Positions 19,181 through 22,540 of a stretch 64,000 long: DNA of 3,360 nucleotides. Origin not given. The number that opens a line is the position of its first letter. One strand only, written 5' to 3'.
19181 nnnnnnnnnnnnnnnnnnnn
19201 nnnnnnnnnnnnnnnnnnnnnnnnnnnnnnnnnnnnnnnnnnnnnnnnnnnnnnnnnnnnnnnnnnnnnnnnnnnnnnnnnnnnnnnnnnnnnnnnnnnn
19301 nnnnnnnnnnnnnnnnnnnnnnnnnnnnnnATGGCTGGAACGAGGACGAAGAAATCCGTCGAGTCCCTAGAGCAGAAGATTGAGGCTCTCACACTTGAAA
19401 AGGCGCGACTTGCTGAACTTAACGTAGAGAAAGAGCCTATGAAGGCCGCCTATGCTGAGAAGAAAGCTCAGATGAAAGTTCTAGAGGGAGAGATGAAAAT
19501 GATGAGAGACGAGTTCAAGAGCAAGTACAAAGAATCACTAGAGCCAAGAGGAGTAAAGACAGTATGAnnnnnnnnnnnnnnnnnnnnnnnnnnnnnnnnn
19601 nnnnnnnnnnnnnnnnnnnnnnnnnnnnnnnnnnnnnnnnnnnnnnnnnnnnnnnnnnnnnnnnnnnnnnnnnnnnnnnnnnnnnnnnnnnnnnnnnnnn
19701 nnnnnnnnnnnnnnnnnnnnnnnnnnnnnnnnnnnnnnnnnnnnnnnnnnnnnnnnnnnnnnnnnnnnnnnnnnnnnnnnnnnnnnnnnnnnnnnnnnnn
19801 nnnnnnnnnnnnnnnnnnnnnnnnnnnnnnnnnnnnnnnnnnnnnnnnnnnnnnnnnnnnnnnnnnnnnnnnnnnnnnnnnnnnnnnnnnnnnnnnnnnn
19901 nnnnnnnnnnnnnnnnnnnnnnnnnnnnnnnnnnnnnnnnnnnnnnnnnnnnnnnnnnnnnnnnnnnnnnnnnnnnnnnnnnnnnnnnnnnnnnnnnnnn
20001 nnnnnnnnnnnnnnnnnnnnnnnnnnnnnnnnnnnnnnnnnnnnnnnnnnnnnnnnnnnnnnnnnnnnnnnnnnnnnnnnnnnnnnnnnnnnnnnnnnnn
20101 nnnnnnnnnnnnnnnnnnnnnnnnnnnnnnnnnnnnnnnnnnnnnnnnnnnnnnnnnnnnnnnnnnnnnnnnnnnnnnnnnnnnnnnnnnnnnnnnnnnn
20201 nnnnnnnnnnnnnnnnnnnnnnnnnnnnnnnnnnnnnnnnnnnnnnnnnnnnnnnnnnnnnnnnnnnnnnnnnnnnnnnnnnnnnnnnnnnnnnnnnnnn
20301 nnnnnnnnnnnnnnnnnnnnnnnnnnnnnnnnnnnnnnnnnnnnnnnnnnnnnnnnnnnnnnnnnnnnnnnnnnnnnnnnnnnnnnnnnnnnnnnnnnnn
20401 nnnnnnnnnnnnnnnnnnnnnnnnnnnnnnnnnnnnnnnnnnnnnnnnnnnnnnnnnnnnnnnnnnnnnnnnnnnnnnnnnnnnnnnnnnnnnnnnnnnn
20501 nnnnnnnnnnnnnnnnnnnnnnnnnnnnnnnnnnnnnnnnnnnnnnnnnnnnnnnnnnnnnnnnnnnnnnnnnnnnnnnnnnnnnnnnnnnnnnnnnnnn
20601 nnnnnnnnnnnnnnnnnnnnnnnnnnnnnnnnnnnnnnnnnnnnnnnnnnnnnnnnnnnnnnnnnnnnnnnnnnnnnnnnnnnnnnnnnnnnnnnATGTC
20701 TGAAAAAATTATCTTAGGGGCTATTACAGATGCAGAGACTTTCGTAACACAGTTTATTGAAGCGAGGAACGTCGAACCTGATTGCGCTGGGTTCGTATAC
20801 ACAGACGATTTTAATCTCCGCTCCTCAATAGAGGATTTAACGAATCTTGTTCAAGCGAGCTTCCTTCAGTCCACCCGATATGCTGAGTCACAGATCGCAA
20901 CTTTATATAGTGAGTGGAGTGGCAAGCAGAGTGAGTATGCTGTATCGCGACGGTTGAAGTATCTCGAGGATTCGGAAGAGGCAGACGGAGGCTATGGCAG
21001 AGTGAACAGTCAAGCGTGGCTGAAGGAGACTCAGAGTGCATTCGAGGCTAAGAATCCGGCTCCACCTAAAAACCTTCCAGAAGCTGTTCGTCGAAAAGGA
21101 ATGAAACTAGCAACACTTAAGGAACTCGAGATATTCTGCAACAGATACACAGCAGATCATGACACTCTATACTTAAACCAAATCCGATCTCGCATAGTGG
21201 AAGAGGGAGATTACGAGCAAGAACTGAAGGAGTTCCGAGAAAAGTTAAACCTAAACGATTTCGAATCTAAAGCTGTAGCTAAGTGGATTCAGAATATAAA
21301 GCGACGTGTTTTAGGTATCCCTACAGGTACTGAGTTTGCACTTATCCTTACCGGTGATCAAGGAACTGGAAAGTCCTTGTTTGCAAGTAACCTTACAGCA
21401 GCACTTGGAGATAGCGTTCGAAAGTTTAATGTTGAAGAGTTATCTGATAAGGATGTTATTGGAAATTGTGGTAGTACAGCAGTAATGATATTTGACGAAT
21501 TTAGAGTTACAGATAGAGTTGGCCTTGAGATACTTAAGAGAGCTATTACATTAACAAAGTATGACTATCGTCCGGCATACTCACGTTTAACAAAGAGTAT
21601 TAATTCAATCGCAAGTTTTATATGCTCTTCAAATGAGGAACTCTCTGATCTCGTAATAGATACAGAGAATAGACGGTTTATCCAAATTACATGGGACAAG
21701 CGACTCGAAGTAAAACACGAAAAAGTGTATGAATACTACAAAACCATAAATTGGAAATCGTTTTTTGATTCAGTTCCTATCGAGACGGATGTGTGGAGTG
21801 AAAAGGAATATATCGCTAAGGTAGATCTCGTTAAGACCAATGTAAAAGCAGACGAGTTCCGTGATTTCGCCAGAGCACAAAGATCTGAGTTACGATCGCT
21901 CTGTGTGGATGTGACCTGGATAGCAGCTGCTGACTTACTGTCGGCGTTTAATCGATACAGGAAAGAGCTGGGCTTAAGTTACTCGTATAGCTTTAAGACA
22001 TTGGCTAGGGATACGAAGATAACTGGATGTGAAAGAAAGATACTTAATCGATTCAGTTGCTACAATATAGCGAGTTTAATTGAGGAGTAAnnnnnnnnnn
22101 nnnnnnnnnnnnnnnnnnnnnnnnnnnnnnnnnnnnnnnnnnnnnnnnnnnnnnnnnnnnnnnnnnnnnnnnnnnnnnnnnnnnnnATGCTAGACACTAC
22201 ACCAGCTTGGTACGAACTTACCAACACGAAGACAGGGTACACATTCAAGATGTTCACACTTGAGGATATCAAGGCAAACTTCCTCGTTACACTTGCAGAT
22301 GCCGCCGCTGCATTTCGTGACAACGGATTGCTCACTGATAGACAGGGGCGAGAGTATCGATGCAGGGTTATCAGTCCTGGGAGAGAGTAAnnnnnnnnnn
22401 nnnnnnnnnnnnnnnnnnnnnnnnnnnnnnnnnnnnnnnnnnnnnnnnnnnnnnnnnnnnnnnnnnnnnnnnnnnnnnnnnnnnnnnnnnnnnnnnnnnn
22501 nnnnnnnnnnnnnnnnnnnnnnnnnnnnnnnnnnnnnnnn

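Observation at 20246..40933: Recurrent coding-strand motif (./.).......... at prophage gene boundaries, often supplying the stop codon of the upstream gene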

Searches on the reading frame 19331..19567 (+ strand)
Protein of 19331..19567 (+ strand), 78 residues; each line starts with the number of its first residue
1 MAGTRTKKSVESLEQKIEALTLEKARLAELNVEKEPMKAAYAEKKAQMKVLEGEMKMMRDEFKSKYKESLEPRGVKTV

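Call 21: search_protein_families(library=pfam, proteins=[window:19331-19567:+], max_evalue=0.01)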
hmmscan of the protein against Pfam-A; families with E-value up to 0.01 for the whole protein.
window:19331-19567:+ (78 aa): 2 families
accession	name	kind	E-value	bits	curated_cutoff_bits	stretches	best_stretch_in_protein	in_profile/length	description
PF07200.18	Mod_r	-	0.0044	17.5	30.1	1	8-68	26-83/146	Modifier of rudimentary (Mod(r)) protein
PF25078.1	DUF7801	-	0.0045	17.6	33.2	1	5-71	57-120/155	Domain of unknown function (DUF7801)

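Call 92: search_protein_families(library=phrogs, proteins=[window:19331-19567:+], max_evalue=0.01)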
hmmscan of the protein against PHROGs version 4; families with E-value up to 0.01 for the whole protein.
window:19331-19567:+ (78 aa): 0 families

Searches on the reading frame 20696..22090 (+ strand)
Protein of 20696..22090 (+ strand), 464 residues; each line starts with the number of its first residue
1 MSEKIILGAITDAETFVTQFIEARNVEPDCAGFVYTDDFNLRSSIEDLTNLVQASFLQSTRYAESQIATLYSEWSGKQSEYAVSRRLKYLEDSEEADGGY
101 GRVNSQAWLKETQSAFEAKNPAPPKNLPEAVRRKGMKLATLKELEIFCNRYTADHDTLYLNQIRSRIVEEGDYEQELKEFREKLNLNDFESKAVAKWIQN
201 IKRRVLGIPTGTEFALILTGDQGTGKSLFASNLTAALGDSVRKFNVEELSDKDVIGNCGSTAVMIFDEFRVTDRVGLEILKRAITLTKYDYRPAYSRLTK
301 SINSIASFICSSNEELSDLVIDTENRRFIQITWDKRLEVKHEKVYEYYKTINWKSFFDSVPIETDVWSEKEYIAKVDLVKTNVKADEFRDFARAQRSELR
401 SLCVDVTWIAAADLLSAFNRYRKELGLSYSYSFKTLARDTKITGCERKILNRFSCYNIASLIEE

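Call 10: search_protein_families(library=phrogs, proteins=[window:20696-22090:+], max_evalue=0.001)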
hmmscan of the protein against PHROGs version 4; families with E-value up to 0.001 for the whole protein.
window:20696-22090:+ (464 aa): 7 families
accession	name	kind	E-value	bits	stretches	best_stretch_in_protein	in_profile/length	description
phrog_1313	-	DNA, RNA and nucleotide metabolism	9.4e-15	55.5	1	187-344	269-422/568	DNA helicase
phrog_256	-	DNA, RNA and nucleotide metabolism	1.4e-11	44.7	1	213-340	521-644/798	DNA helicase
phrog_16593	-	DNA, RNA and nucleotide metabolism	7.5e-09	35.5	1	216-341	562-686/823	DNA primase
phrog_15962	-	DNA, RNA and nucleotide metabolism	3.3e-08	33.3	1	174-335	519-674/835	DNA primase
phrog_1156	-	DNA, RNA and nucleotide metabolism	1.2e-07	31.7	1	192-344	536-696/855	DNA primase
phrog_2249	-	DNA, RNA and nucleotide metabolism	1.3e-05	25.1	1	187-255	499-567/802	DNA primase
phrog_1829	-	DNA, RNA and nucleotide metabolism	2.8e-05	23.4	1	184-346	475-640/772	DNA primase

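Call 31: find_related_loci(query=window:20696-22090:+, collection=viral_contigs, flank=10000)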
Query window:20696-22090:+ (464 aa) in viral_contigs; peptide patterns used: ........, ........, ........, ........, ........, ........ (x = any residue, [..] = any of these).
6 stretches matched a pattern; 1 encode a relative of the query (tblastn E <= 1e-3); 1 distinct loci.
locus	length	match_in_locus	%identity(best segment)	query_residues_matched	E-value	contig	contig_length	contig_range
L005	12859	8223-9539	50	10-463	2e-141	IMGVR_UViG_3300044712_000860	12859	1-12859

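Call 35: search_protein_families(library=phrogs, proteins=[L005:237-728:-, L005:730-1257:-, L005:1357-2382:-, L005:2402-3130:-, L005:3156-3383:-, L005:3425-4681:-, L005:4783-6486:-, L005:6488-6973:-, L005:7108-7578:-, L005:7627-7974:-], max_evalue=0.00001)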
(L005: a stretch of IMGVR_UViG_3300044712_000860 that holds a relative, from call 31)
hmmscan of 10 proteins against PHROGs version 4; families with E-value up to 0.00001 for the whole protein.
L005:237-728:- (163 aa): 0 families

L005:730-1257:- (175 aa): 1 family
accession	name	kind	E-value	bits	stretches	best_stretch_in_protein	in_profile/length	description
phrog_442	-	connector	2.5e-19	70.6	1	1-156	85-244/270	head-tail adaptor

L005:1357-2382:- (341 aa): 1 family
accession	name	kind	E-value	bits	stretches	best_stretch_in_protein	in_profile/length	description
phrog_10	-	head and packaging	2.6e-18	67.3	1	8-332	304-627/752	major head protein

L005:2402-3130:- (242 aa): 9 families
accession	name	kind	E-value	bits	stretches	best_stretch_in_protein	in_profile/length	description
phrog_80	-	head and packaging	1.4e-44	154.4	1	9-232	221-434/607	head maturation protease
phrog_13042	-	head and packaging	1.4e-28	101.1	1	40-167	47-178/386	major head protein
phrog_2263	-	head and packaging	2.9e-28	100.1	1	9-161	24-173/551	major head protein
phrog_37668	-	head and packaging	1.1e-19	71.7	1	41-180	43-183/313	head maturation protease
phrog_36211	-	head and packaging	8.4e-19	68.8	1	41-197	41-199/378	head maturation protease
phrog_9644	-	head and packaging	2.9e-16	60.7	1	40-178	181-323/341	head maturation protease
phrog_617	-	head and packaging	4.4e-13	50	1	57-158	58-156/626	major head protein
phrog_3244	-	head and packaging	2.2e-09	38.5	1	59-205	70-219/326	head maturation protease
phrog_3270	-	head and packaging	3.2e-09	36.9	1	45-148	24-115/603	head maturation protease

L005:3156-3383:- (75 aa): 14 families
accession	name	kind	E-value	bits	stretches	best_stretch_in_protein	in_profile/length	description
phrog_236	-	other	1.5e-18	68.6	1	3-69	237-307/431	nucleotide kinase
phrog_4897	-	other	4.5e-16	60.5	1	5-70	113-183/186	kinase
phrog_11324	-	other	1.8e-15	58.7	1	3-69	7-73/139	nucleotide kinase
phrog_1689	-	other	1.4e-13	52.3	1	4-70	164-237/243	nucleotide kinase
phrog_4472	-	other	6.6e-11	43.1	1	6-70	13-80/100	nucleotide kinase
phrog_4943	-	unknown function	7.8e-11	43.7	1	4-66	88-158/166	-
phrog_26005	-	unknown function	9.7e-11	42.6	1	5-69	242-308/310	-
phrog_2781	-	unknown function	2.5e-10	41.8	1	7-71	177-248/253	-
phrog_11450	-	unknown function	1.1e-07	32.1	1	3-69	322-390/394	-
phrog_13649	-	unknown function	5.3e-07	30.8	1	6-57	5-56/127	-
phrog_2387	-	other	1.1e-06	29.9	1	6-69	4-73/147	nucleotide kinase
phrog_32366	-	unknown function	1.6e-06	29.2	1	5-58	7-60/170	-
phrog_2585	-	other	3.7e-06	28.5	0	4-61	95-161/175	nucleotide kinase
phrog_25460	-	unknown function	4.1e-06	27.6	1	5-66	75-139/144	-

L005:3425-4681:- (418 aa): 4 families
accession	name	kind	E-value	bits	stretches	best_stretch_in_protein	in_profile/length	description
phrog_12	-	head and packaging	9.6e-62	210.9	1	1-373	48-422/646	portal protein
phrog_2662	-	head and packaging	1.8e-35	123.7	1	33-374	64-414/717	portal protein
phrog_5929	-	head and packaging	2.3e-17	64.1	1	218-373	33-191/228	portal protein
phrog_11323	-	unknown function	1.9e-06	29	1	286-380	9-105/130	-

L005:4783-6486:- (567 aa): 6 families
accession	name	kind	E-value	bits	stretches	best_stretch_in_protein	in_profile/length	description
phrog_9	-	head and packaging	5.9e-151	506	1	23-553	176-678/812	terminase large subunit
phrog_2699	-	head and packaging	1.4e-75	255.1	1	246-548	2-305/315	terminase large subunit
phrog_4914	-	head and packaging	1.7e-43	149.7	1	6-198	13-212/213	terminase large subunit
phrog_10517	-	head and packaging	1.4e-32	113.9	1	4-156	37-188/207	terminase large subunit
phrog_7331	-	head and packaging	4.8e-16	59.4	1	457-544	14-98/113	terminase large subunit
phrog_37124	-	unknown function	1.6e-06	29.1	1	356-454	2-112/143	-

L005:6488-6973:- (161 aa): 1 family
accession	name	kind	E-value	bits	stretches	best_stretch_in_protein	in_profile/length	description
phrog_83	-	head and packaging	3.6e-11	44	1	2-152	41-195/246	terminase small subunit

L005:7108-7578:- (156 aa): 9 families
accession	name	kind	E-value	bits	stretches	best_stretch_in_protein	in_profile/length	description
phrog_144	-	DNA, RNA and nucleotide metabolism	3e-27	96.4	1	25-149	17-143/175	HNH endonuclease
phrog_589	-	DNA, RNA and nucleotide metabolism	3e-21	77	1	53-153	47-153/179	HNH endonuclease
phrog_2323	-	DNA, RNA and nucleotide metabolism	9.4e-19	68.5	1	72-143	12-88/113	HNH endonuclease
phrog_4581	-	head and packaging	2e-17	64.7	1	52-152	22-122/395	terminase small subunit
phrog_5956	-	DNA, RNA and nucleotide metabolism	1e-14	55.4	1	77-148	40-117/138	HNH endonuclease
phrog_333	-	DNA, RNA and nucleotide metabolism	3.8e-09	37.8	1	81-153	18-93/138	HNH endonuclease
phrog_119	-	DNA, RNA and nucleotide metabolism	4.5e-09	36.6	1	66-149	173-265/443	HNH endonuclease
phrog_25061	-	DNA, RNA and nucleotide metabolism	5.2e-07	31.3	1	69-150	114-197/219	HNH endonuclease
phrog_338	-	DNA, RNA and nucleotide metabolism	3.8e-06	27.5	1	69-139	184-260/340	HNH endonuclease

L005:7627-7974:- (115 aa): 0 families

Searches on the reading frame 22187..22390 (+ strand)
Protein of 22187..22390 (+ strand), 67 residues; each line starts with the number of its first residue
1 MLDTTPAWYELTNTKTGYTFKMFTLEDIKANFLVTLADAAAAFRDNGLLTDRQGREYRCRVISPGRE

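Call 22: search_protein_families(library=pfam, proteins=[window:22187-22390:+], max_evalue=0.01)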
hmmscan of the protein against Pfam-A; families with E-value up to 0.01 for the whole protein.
window:22187-22390:+ (67 aa): 0 families

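Call 92: search_protein_families(library=phrogs, proteins=[window:22187-22390:+], max_evalue=0.01)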
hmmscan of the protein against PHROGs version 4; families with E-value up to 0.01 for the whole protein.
window:22187-22390:+ (67 aa): 0 families
